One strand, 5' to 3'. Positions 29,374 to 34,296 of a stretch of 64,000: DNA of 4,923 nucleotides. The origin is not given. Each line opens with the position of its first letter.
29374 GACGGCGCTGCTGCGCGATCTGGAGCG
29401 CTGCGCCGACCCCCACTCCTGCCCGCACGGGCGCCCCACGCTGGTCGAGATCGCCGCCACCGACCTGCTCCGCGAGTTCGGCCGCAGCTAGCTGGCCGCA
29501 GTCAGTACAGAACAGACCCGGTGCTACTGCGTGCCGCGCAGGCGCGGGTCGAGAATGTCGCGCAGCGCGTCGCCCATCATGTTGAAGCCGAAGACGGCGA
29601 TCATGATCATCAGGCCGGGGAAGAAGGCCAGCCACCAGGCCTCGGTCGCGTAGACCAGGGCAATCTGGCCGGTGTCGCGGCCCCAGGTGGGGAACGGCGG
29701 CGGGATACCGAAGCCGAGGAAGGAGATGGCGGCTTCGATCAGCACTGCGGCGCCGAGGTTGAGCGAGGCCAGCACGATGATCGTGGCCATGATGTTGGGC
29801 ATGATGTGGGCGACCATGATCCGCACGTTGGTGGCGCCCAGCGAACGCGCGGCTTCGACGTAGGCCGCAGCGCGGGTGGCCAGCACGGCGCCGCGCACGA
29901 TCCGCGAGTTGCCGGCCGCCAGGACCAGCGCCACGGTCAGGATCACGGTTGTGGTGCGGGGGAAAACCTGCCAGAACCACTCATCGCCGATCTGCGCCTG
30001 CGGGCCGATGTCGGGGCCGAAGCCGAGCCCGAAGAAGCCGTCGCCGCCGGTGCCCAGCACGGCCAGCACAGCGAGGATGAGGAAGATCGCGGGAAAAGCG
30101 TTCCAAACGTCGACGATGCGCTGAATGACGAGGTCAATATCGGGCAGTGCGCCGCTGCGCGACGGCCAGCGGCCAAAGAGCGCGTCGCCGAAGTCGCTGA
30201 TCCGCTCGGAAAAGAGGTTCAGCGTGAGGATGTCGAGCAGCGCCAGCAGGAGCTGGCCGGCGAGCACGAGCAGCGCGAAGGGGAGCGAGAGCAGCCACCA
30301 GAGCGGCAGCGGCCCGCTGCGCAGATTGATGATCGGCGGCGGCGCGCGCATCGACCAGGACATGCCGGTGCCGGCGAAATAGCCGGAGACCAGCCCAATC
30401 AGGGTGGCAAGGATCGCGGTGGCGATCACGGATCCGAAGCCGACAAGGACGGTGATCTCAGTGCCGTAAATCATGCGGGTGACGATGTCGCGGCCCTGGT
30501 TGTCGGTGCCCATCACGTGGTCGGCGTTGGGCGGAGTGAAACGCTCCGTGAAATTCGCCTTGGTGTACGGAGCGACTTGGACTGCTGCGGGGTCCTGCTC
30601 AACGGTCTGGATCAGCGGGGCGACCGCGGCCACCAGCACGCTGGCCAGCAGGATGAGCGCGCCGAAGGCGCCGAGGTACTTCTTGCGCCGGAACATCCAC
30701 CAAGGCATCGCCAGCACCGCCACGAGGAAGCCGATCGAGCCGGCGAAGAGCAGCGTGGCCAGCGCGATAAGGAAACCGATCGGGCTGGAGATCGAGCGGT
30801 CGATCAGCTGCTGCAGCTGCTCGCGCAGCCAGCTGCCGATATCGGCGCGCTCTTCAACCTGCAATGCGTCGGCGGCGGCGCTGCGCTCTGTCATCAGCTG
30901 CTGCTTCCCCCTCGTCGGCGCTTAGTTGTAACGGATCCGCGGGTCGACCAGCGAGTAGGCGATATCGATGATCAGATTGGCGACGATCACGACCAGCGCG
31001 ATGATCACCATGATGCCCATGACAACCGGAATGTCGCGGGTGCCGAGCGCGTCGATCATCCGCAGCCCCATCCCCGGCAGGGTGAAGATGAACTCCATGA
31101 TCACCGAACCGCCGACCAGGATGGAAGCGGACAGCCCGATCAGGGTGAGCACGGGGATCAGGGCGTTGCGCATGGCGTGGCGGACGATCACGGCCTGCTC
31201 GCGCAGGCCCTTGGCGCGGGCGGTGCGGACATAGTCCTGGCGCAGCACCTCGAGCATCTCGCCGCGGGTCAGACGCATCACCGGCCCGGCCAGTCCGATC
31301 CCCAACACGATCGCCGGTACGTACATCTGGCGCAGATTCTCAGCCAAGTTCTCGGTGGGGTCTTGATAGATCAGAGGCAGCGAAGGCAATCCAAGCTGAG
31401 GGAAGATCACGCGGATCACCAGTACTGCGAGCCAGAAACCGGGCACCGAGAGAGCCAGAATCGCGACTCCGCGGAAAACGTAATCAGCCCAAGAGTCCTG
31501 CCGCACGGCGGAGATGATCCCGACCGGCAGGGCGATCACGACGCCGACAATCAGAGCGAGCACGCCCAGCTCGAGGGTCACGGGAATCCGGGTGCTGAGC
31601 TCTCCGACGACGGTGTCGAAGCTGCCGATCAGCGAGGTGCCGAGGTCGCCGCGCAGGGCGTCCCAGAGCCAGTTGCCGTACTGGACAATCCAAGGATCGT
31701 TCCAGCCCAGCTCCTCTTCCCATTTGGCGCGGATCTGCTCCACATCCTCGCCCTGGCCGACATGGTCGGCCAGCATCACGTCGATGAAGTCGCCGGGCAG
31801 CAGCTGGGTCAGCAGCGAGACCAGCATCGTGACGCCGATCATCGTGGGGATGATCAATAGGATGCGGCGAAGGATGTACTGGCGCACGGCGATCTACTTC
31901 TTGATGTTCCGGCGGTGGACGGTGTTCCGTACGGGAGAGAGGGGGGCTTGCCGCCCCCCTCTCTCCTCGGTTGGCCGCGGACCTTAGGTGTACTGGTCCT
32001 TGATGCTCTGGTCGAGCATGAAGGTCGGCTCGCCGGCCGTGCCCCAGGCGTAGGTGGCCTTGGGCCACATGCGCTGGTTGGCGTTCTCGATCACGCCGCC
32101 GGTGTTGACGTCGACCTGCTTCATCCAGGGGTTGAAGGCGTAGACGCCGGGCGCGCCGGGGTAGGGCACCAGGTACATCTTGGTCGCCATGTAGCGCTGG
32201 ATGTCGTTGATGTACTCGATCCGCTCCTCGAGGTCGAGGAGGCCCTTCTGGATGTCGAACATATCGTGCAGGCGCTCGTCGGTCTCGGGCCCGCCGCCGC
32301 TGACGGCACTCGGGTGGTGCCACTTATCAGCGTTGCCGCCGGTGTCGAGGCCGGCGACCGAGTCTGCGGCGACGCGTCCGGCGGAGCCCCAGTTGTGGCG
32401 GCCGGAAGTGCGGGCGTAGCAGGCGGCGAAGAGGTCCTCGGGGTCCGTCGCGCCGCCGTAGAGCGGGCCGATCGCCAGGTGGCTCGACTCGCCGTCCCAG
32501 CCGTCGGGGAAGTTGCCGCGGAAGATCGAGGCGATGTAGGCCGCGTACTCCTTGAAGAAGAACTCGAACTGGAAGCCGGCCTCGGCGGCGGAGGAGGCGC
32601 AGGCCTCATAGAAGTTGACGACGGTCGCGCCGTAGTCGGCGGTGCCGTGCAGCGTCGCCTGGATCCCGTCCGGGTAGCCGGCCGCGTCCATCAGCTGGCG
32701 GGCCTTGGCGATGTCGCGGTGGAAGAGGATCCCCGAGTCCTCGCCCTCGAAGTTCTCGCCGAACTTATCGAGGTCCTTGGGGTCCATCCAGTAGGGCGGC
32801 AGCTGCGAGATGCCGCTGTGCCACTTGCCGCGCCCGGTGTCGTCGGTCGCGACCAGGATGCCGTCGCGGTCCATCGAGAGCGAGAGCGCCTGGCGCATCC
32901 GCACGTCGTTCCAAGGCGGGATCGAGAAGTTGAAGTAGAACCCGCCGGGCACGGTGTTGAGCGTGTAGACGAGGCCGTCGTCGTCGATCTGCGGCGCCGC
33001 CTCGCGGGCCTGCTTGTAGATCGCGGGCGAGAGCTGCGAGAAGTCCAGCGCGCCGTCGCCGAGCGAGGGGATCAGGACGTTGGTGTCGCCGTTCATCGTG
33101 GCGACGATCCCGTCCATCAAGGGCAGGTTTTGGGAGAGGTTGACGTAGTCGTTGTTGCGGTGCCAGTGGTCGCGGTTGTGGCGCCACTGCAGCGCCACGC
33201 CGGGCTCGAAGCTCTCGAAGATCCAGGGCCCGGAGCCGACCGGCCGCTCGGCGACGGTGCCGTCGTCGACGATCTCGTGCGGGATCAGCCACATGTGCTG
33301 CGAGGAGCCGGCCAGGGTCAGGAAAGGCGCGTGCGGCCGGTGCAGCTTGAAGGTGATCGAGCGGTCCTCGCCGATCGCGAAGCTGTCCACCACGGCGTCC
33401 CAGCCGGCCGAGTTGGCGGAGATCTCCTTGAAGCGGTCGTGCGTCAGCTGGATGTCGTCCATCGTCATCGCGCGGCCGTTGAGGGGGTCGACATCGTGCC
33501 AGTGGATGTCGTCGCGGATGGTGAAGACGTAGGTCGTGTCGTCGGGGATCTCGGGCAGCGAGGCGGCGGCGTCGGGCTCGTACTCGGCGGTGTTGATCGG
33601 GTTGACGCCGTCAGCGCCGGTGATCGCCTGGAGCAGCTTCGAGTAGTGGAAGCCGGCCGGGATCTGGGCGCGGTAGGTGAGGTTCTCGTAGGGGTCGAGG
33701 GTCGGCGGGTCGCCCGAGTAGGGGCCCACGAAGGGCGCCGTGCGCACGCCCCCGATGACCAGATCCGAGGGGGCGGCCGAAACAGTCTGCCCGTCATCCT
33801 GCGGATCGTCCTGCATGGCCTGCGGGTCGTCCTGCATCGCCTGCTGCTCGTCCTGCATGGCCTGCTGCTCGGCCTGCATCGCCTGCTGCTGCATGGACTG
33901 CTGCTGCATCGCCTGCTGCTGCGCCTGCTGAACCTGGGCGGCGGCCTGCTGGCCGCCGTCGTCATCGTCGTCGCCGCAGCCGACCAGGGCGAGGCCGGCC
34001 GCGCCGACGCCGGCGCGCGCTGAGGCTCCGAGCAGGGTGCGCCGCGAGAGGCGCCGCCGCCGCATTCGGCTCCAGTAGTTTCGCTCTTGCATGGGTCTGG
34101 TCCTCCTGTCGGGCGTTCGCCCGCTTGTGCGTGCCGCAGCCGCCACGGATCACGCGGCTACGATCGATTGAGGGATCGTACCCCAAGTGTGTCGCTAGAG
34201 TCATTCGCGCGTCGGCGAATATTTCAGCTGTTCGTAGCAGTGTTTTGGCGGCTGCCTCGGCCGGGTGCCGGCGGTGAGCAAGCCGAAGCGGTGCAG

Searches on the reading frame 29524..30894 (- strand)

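Call 58: search_protein_families(library=pfam, proteins=[window:29524-30894:-], max_evalue=0.00001)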
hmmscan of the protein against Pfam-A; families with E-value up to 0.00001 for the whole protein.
window:29524-30894:- (456 aa): 1 family
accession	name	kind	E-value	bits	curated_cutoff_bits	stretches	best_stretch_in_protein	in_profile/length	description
PF00528.27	BPD_transp_1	-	6.6e-24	85.1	26.4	1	253-453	16-183/184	Binding-protein-dependent transport system inner membrane component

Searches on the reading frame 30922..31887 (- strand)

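Call 58: search_protein_families(library=pfam, proteins=[window:30922-31887:-], max_evalue=0.00001)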
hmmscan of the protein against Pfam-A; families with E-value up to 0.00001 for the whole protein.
window:30922-31887:- (321 aa): 1 family
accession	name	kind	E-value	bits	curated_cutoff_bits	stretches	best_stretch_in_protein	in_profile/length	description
PF00528.27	BPD_transp_1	-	4.9e-41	140.9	26.4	1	119-319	1-183/184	Binding-protein-dependent transport system inner membrane component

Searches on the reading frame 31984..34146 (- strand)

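Call 58: search_protein_families(library=pfam, proteins=[window:31984-34146:-], max_evalue=0.00001)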
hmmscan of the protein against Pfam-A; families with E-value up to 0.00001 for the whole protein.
window:31984-34146:- (720 aa): 1 family
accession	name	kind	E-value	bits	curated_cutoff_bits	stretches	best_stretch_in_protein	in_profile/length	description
PF00496.27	SBP_bac_5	-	6.8e-41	141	32.4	1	188-546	1-339/368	Bacterial extracellular solute-binding proteins, family 5 Middle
